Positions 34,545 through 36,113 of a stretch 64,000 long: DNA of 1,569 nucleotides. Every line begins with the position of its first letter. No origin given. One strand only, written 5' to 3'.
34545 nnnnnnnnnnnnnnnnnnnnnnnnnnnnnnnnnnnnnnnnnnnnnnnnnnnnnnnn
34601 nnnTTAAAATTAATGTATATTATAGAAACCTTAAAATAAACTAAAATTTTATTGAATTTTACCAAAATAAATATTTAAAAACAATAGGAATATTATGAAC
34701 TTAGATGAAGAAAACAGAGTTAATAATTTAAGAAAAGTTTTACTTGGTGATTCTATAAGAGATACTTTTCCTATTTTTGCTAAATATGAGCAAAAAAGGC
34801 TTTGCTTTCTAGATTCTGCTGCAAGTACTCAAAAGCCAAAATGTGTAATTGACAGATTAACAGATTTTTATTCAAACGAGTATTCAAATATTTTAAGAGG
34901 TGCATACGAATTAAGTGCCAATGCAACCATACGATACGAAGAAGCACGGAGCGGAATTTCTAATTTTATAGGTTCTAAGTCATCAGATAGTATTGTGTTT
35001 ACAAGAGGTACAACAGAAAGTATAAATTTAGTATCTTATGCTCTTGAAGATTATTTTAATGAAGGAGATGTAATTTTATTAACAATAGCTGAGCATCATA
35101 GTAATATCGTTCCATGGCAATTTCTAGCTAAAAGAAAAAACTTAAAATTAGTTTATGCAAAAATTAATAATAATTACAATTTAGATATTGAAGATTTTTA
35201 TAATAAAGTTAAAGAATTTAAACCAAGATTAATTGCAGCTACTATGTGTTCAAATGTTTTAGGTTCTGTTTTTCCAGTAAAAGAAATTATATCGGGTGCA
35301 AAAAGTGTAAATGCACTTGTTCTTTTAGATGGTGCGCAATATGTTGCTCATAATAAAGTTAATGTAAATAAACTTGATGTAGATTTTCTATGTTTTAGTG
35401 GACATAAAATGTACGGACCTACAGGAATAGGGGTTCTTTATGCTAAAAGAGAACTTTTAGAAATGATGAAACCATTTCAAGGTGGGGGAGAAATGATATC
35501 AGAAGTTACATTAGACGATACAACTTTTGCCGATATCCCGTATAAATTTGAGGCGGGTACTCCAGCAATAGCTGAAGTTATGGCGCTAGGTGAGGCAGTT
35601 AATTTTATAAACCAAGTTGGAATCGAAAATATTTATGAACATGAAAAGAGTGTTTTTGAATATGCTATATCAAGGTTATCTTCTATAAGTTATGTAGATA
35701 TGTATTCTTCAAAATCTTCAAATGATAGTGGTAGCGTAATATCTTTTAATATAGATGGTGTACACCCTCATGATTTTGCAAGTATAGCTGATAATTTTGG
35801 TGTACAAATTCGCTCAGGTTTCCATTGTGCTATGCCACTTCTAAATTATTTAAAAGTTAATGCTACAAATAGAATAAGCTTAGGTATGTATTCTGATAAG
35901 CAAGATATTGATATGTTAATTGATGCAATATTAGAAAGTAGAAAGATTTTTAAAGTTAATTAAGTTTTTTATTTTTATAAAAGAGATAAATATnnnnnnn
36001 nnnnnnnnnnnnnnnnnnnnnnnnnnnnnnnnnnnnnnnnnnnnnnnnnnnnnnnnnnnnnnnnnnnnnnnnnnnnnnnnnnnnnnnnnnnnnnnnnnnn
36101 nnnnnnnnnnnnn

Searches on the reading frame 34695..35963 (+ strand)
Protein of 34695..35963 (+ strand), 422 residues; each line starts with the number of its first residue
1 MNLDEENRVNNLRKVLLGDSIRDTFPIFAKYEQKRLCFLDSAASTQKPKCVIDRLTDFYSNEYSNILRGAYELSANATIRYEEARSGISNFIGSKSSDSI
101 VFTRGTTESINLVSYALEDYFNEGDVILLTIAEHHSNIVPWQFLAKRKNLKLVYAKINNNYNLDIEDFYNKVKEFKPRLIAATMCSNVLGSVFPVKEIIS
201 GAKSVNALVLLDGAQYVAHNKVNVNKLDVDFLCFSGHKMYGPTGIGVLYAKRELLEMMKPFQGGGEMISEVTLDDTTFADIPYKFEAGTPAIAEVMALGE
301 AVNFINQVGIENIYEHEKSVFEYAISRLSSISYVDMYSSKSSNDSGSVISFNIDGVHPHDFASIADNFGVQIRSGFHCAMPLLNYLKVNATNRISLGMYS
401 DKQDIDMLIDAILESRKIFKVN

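Call 69: search_protein_families(library=pfam, proteins=[window:34695-35963:+], max_evalue=0.00001)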
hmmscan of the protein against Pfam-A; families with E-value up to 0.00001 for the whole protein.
window:34695-35963:+ (422 aa): 2 families
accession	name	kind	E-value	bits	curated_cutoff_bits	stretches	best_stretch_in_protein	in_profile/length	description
PF00266.25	Aminotran_5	-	6.7e-130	433.8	21.5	1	38-408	2-371/371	Aminotransferase class-V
PF00155.27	Aminotran_1_2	-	5e-09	36.3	19.7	1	81-263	44-246/361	Aminotransferase class I and II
